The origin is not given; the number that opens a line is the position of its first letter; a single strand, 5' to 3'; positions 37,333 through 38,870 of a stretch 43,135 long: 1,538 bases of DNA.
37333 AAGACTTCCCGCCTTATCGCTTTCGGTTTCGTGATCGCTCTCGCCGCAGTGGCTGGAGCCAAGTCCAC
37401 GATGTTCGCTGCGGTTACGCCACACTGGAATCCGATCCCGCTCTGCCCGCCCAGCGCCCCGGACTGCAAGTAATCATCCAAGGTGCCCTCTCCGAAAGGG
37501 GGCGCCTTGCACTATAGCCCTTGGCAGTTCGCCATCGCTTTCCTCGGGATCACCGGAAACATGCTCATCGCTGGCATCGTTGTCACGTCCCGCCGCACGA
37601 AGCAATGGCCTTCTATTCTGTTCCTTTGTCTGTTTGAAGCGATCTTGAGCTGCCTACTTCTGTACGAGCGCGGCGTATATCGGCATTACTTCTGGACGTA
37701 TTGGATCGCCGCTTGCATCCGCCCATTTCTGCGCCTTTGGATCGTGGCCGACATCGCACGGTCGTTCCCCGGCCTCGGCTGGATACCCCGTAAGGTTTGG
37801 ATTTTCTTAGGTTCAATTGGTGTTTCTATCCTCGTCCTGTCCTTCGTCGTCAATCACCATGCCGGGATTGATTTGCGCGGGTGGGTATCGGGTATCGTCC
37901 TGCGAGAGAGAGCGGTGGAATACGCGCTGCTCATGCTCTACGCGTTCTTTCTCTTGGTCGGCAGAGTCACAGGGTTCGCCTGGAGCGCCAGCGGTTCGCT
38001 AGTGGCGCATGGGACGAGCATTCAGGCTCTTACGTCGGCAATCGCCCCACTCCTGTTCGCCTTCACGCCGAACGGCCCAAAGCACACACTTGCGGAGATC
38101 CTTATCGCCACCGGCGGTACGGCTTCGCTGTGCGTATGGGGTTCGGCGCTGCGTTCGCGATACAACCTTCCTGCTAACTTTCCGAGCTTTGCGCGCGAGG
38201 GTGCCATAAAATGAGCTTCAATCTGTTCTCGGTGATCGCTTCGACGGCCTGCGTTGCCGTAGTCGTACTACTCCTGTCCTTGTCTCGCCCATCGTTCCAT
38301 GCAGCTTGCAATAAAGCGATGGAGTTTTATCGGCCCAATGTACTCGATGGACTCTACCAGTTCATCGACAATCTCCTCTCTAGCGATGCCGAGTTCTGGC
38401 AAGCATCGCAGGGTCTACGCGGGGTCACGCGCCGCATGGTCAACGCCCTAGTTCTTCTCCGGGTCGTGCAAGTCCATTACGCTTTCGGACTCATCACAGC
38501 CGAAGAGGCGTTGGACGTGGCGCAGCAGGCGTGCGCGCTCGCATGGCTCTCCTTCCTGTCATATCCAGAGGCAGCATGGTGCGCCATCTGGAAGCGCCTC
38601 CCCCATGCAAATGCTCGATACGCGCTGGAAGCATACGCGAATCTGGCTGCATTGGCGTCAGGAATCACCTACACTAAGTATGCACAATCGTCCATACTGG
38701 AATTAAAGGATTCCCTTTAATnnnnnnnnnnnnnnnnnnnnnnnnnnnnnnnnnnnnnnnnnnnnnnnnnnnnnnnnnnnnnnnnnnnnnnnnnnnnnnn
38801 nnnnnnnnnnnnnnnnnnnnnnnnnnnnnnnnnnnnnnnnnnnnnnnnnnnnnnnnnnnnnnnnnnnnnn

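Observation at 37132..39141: Switch-adjacent four-gene cassette: exported micro-peptide + 7-TM protein + TM-anchored protein + HARE-HTH protein; candidate undescribed prophage accessory system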

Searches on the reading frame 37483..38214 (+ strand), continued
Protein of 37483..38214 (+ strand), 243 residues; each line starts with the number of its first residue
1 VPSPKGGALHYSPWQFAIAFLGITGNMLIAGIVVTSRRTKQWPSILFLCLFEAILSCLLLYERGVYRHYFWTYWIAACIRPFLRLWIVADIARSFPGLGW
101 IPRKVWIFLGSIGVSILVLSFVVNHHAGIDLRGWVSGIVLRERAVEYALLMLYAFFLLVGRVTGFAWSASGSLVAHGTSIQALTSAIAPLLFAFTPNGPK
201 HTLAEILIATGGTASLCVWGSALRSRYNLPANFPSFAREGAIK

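Call 90: fold_search(model_id=the predicted structure, library=viral)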
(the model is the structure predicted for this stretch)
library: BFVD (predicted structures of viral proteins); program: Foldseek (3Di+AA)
matches with E <= 10: 226; with E <= 0.001: 0
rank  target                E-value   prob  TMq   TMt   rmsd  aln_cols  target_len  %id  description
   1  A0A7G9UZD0            2.4e-02  1.00  0.56  0.54   6.5       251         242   15  Membrane protein [Gordonia Phage Sephiroth]
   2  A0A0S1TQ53            5.1e-02  1.00  0.48  0.33   6.0       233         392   12  G protein-coupled receptor-6.1 [Elephant endotheliotropic herpesvirus 4]
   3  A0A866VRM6            5.1e-02  0.99  0.48  0.43   9.7       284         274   13  G protein-coupled receptor-6.3 [Elephant endotheliotropic herpesvirus 3A]
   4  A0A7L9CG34            5.8e-02  0.98  0.35  0.36  19.1       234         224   12  P25 [Olivavirus actinidiae]
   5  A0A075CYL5            7.8e-02  0.99  0.49  0.37   6.8       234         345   13  Membrane protein EE34 [Elephant endotheliotropic herpesvirus 5]
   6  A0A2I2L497            8.5e-02  0.97  0.43  0.28   7.7       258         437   13  Transmembrane domain-containing protein [Orpheovirus IHUMI-LCC2]
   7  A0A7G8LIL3            1.2e-01  1.00  0.57  0.53   5.7       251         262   12  Membrane protein [Gordonia phage Rabbitrun]
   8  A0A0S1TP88            1.4e-01  0.97  0.51  0.38  10.4       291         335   13  G protein-coupled receptor-6.3 [Elephant endotheliotropic herpesvirus 4]
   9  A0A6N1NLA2            1.7e-01  0.93  0.41  0.38   8.1       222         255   13  Lysoplasmalogenase [Tupanvirus soda lake]
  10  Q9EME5                2.8e-01  0.96  0.50  0.33   6.9       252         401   12  AMV261 [Amsacta moorei entomopoxvirus]
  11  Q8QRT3                2.8e-01  0.75  0.38  0.28   8.5       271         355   12  Envelope glycoprotein US27 [Panine betaherpesvirus 2]
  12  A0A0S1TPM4            3.7e-01  0.85  0.45  0.28   7.5       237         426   12  Protein E2A [Elephant endotheliotropic herpesvirus 4]
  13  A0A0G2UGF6            4.7e-01  0.89  0.50  0.38   8.0       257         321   13  Membrane protein US27A [Mandrillus leucophaeus cytomegalovirus]
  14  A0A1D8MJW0            5.2e-01  0.57  0.30  0.22  18.4       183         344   12  Putative rep protein [uncultured virus]
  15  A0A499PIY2            6.6e-01  0.28  0.27  0.23  20.9       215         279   13  Cation efflux protein transmembrane domain-containing protein [Pistachio ampelovirus A]
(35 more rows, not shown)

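Call 100: search_protein_families(library=ncbifam, proteins=[window:37507-38214:+], max_evalue=1)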
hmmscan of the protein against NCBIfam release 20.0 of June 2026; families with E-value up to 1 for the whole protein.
window:37507-38214:+ (235 aa): 0 families

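Call 106: find_encoding_contigs(protein=P0008, flank=6000, max_places=2)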
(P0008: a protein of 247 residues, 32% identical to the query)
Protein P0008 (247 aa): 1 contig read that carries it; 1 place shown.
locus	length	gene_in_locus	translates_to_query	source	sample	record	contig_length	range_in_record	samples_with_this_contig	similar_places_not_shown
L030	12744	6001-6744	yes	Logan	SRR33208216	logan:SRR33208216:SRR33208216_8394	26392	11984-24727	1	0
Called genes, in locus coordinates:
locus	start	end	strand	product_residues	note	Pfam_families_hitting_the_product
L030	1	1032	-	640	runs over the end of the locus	PF02463:SMC_N (faint), PF13175:AAA_15 (weak), PF13476:AAA_23 (faint)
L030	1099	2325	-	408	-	-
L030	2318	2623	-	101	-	-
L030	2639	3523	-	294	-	PF03837:RecT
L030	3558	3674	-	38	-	-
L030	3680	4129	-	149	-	-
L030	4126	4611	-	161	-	-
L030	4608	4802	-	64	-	-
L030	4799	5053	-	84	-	-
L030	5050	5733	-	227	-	-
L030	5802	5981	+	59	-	-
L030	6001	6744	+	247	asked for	-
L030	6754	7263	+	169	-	-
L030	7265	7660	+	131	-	-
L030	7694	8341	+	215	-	-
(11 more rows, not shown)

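Call 107: find_encoding_contigs(protein=P0010, flank=6000, max_places=2)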
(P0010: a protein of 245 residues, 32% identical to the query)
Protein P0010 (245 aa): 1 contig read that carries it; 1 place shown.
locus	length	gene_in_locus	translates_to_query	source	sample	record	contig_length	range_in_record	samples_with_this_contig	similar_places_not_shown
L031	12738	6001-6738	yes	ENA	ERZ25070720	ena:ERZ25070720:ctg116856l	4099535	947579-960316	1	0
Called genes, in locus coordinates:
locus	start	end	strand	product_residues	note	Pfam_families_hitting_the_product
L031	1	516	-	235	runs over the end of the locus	-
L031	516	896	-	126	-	PF19698:DUF6197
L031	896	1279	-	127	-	-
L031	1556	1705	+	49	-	-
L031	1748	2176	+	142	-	-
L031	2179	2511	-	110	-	-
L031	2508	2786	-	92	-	-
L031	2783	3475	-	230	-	-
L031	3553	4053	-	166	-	-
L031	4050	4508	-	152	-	PF00072:Response_reg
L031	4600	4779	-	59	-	-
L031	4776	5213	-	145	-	-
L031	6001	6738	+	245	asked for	-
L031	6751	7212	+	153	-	-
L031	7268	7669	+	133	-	-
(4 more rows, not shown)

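Call 108: find_encoding_contigs(protein=P0029, flank=6000, max_places=2)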
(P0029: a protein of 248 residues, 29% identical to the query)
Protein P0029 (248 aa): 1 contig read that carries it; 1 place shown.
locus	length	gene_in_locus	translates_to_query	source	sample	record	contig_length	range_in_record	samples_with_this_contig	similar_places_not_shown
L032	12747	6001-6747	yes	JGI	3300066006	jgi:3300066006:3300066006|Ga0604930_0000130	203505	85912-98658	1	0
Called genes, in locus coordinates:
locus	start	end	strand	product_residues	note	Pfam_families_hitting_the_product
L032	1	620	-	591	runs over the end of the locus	PF01935:DUF87 (faint), PF05872:HerA_C (faint)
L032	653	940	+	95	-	-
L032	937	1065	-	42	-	-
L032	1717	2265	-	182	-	-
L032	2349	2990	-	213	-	-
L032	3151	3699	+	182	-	-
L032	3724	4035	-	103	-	-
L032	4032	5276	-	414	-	-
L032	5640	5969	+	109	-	-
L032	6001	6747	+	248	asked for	-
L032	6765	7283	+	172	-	-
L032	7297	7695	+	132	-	-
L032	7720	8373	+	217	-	-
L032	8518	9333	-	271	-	-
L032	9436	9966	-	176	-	-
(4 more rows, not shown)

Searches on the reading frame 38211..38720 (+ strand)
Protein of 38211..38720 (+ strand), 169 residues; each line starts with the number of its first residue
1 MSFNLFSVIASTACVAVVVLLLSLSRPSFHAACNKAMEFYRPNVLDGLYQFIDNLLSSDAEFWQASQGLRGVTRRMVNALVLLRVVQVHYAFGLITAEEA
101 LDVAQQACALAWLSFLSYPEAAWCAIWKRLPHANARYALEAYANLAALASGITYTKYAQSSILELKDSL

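Call 5: search_protein_families(library=pfam, proteins=[window:38211-38720:+], max_evalue=1)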
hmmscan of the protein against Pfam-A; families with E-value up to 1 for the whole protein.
window:38211-38720:+ (169 aa): 0 families

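Call 6: search_protein_families(library=phrogs, proteins=[window:38211-38720:+], max_evalue=1)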
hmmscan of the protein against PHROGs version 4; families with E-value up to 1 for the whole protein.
window:38211-38720:+ (169 aa): 1 family
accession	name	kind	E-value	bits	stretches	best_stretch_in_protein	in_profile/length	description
phrog_28987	-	unknown function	0.035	15.7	0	131-160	35-63/80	-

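Call 7: search_protein_families(library=padloc, proteins=[window:38211-38720:+], max_evalue=1)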
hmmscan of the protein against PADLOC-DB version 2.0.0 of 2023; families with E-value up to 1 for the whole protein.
window:38211-38720:+ (169 aa): 0 families

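Call 55: search_protein_families(library=pfam, alignment_id=A6, max_evalue=5)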
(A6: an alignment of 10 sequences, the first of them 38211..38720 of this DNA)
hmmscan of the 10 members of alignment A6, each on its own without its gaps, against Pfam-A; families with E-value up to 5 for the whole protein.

A. member 1, window:38211-38720:+ (169 aa): 0 families

B. families by the number of members that match (of 10 scanned): 3 families
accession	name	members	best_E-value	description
PF18088.7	Glyco_H_20C_C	1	0.0021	Glycoside Hydrolase 20C C-terminal domain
PF03934.19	T2SSK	1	0.013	Type II secretion system (T2SS), protein K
PF21150.2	YebU_pre-PUA_dom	1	0.13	Ribosomal RNA small subunit methyltransferase F, pre-PUA domain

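Call 63: search_solved_structures(query=A6, max_evalue=10, show_alignments=1)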
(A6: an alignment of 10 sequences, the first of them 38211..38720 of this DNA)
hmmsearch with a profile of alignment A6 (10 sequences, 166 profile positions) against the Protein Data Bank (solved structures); distinct sequences matched with E-value up to 10: 6.
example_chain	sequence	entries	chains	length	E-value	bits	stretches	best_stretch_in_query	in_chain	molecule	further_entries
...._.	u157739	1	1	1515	0.05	16.7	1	74-140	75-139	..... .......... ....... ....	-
7mpe_A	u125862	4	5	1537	0.051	16.7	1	74-140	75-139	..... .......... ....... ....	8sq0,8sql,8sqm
9ayc_A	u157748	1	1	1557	0.052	16.6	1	74-140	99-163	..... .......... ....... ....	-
7m68_A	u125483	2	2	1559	0.052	16.6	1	74-140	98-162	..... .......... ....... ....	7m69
8sg4_A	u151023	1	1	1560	0.052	16.6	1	74-140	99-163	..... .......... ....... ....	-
5uke_A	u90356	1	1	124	1.5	11.9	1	65-103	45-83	Interleukin-1 receptor-associated kinase 3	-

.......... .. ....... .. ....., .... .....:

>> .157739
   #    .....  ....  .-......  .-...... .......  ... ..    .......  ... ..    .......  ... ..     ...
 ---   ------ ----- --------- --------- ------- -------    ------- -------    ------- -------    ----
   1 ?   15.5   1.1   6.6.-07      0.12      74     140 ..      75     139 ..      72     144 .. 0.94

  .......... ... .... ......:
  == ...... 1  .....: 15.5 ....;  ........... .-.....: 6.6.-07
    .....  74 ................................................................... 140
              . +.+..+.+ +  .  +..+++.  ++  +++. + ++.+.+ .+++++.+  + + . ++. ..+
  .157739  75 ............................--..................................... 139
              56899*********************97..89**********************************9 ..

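Call 100: search_protein_families(library=ncbifam, proteins=[window:38211-38720:+], max_evalue=1)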
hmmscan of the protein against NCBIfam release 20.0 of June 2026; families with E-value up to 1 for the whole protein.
window:38211-38720:+ (169 aa): 2 families
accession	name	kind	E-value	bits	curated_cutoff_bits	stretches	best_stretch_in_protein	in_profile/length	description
NF047322.1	HK_morpho_MacS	equivalog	0.041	13.1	300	1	73-159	3-87/367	MacS family sensor histidine kinase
TIGR00786.1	dctM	subfamily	0.1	11.4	268.45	1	63-137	187-259/405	TRAP transporter large permease subunit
